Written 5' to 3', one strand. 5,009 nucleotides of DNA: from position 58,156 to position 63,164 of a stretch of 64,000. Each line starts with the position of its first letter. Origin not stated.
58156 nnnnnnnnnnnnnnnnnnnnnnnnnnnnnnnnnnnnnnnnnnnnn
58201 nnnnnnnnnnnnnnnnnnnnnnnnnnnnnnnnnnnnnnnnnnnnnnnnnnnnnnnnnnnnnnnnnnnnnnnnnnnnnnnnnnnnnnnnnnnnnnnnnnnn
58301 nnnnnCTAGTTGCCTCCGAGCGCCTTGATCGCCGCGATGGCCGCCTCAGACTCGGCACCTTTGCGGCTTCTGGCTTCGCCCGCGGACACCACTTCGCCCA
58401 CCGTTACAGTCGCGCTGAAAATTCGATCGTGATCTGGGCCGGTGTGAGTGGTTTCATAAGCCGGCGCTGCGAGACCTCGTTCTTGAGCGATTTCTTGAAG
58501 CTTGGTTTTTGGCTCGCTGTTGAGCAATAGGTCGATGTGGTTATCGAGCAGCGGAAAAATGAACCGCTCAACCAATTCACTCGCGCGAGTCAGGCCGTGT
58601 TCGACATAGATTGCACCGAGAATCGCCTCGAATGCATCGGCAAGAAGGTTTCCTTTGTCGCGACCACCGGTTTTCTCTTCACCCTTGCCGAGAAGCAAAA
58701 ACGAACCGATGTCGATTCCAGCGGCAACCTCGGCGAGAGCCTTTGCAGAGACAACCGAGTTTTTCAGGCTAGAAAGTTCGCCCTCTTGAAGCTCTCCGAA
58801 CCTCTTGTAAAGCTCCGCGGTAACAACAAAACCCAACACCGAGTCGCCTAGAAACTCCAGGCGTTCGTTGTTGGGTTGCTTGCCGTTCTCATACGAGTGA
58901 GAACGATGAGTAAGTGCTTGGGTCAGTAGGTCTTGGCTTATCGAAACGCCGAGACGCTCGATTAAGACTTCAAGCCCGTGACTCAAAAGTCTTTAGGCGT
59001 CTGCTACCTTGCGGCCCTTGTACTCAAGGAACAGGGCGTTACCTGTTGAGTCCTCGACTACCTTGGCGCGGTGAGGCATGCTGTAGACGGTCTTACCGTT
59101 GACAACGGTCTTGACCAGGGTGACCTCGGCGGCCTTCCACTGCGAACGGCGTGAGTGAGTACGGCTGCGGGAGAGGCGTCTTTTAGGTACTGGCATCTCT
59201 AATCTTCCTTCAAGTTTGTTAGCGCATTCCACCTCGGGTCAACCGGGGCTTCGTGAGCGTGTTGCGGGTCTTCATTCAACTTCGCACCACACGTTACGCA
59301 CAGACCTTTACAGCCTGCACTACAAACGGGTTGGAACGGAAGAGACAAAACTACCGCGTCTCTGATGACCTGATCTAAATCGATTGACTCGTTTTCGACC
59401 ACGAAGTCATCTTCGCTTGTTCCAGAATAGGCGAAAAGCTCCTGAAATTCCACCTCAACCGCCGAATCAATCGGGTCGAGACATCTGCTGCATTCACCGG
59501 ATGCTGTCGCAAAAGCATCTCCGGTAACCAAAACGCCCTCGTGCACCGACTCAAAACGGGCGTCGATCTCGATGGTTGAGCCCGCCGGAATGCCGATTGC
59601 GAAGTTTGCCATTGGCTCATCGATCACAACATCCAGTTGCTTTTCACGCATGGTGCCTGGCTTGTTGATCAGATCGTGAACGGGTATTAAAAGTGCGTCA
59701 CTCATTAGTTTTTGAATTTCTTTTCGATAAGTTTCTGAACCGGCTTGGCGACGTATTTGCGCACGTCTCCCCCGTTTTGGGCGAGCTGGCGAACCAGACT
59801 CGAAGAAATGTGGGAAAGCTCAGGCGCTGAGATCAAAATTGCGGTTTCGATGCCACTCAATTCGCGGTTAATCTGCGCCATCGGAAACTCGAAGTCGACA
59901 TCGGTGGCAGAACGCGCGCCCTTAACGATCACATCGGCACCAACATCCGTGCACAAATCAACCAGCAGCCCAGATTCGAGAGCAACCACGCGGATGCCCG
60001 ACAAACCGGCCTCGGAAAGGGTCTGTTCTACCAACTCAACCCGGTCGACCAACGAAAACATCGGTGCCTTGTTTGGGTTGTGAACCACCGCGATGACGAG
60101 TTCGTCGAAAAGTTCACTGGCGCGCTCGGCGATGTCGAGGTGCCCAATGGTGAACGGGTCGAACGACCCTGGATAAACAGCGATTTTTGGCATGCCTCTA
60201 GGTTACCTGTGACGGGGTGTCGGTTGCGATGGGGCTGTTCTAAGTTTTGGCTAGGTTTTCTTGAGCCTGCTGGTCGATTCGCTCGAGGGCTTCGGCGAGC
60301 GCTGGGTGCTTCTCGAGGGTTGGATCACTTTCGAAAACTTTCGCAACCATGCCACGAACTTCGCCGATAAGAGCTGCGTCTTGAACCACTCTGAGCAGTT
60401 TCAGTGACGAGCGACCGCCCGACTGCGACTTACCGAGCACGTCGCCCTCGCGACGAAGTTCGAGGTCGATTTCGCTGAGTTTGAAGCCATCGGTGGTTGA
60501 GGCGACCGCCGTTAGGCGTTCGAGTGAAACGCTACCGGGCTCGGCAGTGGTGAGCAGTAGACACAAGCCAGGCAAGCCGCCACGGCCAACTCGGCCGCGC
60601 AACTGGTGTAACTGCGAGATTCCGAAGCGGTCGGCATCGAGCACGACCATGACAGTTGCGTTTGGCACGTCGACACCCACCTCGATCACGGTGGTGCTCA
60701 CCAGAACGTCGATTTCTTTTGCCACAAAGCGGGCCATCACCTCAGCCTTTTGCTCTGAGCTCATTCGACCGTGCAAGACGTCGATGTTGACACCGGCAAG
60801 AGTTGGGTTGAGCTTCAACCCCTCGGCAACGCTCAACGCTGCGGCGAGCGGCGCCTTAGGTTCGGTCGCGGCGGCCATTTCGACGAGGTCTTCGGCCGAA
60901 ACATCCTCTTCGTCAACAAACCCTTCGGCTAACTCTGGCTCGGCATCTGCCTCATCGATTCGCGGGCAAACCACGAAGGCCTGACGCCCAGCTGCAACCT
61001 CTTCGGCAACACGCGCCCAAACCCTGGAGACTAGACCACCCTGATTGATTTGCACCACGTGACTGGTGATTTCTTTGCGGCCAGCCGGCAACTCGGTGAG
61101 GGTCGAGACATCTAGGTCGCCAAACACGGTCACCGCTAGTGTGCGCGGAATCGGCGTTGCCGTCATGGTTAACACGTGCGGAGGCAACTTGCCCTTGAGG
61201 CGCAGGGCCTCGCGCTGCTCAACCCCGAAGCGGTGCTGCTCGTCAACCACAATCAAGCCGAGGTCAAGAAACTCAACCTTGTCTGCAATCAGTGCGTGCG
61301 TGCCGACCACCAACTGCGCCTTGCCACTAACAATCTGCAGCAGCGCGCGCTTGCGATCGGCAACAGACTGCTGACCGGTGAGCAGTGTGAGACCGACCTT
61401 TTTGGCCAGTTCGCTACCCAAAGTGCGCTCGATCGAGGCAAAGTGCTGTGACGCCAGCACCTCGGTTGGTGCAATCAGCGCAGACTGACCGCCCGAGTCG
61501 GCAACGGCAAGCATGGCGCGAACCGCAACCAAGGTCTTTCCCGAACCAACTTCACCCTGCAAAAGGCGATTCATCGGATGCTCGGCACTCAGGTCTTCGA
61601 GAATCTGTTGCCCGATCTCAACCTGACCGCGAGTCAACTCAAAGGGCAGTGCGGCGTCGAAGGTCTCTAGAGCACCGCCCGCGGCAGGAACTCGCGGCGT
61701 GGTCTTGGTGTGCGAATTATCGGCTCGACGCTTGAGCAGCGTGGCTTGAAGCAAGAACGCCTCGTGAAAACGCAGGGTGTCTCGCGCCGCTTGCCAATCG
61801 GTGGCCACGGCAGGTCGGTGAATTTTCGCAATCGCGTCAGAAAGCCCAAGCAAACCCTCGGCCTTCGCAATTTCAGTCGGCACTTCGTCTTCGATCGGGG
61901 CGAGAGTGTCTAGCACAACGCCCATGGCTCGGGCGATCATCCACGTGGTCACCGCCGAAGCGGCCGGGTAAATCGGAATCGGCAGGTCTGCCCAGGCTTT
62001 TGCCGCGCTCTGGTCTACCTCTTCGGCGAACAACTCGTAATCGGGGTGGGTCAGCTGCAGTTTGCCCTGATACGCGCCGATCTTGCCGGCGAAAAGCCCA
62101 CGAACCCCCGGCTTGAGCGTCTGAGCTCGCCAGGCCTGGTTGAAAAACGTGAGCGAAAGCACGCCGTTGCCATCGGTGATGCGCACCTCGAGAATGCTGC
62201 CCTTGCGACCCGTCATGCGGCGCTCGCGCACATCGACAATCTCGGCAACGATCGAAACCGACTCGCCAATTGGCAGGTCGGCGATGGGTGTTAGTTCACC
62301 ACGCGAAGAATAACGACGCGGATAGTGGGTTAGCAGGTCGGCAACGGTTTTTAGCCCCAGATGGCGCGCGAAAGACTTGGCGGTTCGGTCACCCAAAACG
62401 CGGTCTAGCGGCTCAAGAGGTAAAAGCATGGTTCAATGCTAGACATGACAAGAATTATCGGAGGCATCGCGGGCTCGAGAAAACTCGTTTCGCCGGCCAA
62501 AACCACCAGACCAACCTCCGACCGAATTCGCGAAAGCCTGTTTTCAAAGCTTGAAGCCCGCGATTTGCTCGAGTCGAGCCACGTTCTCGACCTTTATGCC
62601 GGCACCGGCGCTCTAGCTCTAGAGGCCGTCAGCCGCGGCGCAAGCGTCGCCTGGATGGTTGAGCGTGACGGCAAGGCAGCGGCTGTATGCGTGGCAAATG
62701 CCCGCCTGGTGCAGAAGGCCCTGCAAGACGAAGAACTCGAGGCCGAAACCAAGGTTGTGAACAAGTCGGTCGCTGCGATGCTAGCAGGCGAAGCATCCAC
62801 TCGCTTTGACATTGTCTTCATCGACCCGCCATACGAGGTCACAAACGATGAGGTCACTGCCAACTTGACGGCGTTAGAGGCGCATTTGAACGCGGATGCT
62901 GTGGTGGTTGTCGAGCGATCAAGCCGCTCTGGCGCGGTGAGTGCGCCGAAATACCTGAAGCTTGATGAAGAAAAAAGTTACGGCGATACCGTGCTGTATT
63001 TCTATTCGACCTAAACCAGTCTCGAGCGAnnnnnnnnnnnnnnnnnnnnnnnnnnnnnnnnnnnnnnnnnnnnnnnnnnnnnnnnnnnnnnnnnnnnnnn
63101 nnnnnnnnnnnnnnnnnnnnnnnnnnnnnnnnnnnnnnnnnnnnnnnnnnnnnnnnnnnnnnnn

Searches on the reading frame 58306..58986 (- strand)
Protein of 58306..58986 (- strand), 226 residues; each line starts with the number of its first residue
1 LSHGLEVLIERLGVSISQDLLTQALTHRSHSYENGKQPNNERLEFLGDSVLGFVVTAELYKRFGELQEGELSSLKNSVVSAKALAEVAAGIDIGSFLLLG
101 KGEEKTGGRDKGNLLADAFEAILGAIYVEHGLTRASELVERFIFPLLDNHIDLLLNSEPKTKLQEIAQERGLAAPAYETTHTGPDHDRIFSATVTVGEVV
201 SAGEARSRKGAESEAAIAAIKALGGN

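Call 14: search_protein_families(library=pfam, proteins=[window:58306-58986:-], max_evalue=0.001)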
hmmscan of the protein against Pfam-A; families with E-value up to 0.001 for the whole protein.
window:58306-58986:- (226 aa): 4 families
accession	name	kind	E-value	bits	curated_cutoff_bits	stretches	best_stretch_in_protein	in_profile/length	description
PF14622.11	Ribonucleas_3_3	-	4.6e-39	133.9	35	1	18-145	2-126/128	Ribonuclease-III-like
PF00636.31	Ribonuclease_3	-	3.1e-24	86.1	27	1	41-131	1-102/102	Ribonuclease III domain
PF00035.32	dsrm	-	4.2e-14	53.3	23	1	159-223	1-66/66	Double-stranded RNA binding motif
PF22935.1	RM44_endonuclase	-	0.00012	22.6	27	0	10-126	11-139/139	Large ribosomal subunit protein mL44, endonuclease domain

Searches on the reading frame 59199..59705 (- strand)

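Call 14: search_protein_families(library=pfam, proteins=[window:59199-59705:-], max_evalue=0.001)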
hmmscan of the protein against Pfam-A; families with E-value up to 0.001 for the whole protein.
window:59199-59705:- (168 aa): 1 family
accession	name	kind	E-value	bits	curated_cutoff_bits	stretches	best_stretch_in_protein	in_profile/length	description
PF02620.22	YceD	-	2e-30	105.8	33.2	1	61-166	2-119/119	Large ribosomal RNA subunit accumulation protein YceD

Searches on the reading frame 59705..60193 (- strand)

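Call 14: search_protein_families(library=pfam, proteins=[window:59705-60193:-], max_evalue=0.001)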
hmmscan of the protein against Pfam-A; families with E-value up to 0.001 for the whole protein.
window:59705-60193:- (162 aa): 2 families
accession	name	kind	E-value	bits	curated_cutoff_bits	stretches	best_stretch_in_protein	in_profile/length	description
PF01467.32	CTP_transf_like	-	1.2e-20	74.6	21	1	6-136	1-132/133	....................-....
PF08218.17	Citrate_ly_lig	-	0.00063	19.9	20.9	0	12-60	9-55/182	Citrate lyase ligase C-terminal domain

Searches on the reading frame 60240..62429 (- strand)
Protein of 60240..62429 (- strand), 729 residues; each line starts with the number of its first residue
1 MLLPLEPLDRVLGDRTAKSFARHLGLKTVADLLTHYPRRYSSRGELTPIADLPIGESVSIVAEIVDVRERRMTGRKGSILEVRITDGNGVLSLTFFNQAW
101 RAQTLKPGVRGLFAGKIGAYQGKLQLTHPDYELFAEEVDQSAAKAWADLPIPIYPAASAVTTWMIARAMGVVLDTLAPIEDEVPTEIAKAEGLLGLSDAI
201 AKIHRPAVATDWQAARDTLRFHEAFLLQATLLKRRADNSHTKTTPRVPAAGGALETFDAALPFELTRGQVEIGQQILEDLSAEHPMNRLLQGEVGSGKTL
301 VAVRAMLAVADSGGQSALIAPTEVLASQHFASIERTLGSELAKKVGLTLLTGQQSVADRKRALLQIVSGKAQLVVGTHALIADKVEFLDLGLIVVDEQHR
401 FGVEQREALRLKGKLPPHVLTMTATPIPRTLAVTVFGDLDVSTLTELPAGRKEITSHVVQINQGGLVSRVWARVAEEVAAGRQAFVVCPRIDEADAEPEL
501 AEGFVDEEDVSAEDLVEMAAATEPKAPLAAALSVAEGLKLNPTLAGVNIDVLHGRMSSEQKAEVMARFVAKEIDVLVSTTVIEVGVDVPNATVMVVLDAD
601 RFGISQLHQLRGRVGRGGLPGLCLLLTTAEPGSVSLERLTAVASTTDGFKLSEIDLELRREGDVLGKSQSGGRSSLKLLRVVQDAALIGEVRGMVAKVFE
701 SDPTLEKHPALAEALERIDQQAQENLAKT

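Call 14: search_protein_families(library=pfam, proteins=[window:60240-62429:-], max_evalue=0.001)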
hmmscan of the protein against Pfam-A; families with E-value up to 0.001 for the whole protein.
window:60240-62429:- (729 aa): 7 families
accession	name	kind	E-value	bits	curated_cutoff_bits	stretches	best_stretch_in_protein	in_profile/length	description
PF00270.35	DEAD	-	4.6e-22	79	26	1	276-430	7-163/167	DEAD/DEAH box helicase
PF00271.37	Helicase_C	-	3.2e-21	76.1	23.5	1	545-618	38-110/110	Helicase conserved C-terminal domain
PF17191.10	RecG_wedge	-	5.1e-14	52.6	23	1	13-163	9-149/162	RecG wedge domain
PF04851.21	ResIII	-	4.1e-11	43.5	22.5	1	264-426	3-162/164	Type III restriction enzyme, res subunit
PF19833.4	RecG_dom3_C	-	3.1e-09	37.2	26.8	1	645-707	1-63/87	ATP-dependent DNA helicase RecG, domain 3, C-terminal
PF01336.31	tRNA_anti-codon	-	1.1e-07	32.1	27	1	58-133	1-74/75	OB-fold nucleic acid binding domain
PF22590.2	Cas3-like_C_2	-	0.00081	20.1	27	0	545-616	28-103/106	CRISPR-associated nuclease/helicase Cas3, C-terminal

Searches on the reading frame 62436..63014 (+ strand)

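Call 29: search_protein_families(library=pfam, proteins=[window:62436-63014:+], max_evalue=10)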
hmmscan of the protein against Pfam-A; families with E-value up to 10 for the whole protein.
window:62436-63014:+ (192 aa): 14 families
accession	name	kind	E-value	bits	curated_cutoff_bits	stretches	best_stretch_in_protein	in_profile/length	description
PF03602.21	Cons_hypoth95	-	1.2e-44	152.6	24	1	5-190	1-181/182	Conserved hypothetical protein 95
PF05175.20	MTS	-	6.2e-06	26.4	23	1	35-139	23-114/170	Methyltransferase small domain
PF13578.12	Methyltransf_24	-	0.0003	22.1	26.3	1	66-159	6-102/105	Methyltransferase domain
PF02086.21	MethyltransfD12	-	0.0012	19.1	22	1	98-138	157-190/253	D12 class N6 adenine-specific DNA methyltransferase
PF01170.24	UPF0020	-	0.0057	16.8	22.3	1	48-164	30-161/197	RMKL-like, methyltransferase domain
PF04445.19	SAM_MT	-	0.0063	16.4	26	1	47-134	72-158/230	Putative SAM-dependent methyltransferase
PF04378.19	RsmJ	-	0.052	13.3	27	1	38-149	49-150/245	Ribosomal RNA large subunit methyltransferase D, RlmJ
PF06325.19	PrmA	-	0.053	13.5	22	1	44-96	159-211/296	Ribosomal protein L11 methyltransferase (PrmA)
PF24799.1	Paxt-1_C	-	0.066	13.2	27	1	58-128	20-93/191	Partner of xrn-2 protein 1-like, C-terminal domain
PF13847.12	Methyltransf_31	-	0.076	13.1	27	1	48-134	5-82/145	Methyltransferase domain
PF21075.3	GDH_ACT1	-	0.078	13.2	23.7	1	81-171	19-108/144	Glutamate dehydrogenase, ACT1 domain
PF10237.15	N6-adenineMlase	-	0.085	13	23.2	1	119-153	84-116/166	Probable N6-adenine methyltransferase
PF13649.12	Methyltransf_25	-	0.12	13.5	27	1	50-150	1-92/97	Methyltransferase domain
PF01555.25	N6_N4_Mtase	-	0.14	12.5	26.7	1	125-152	2-16/221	DNA methylase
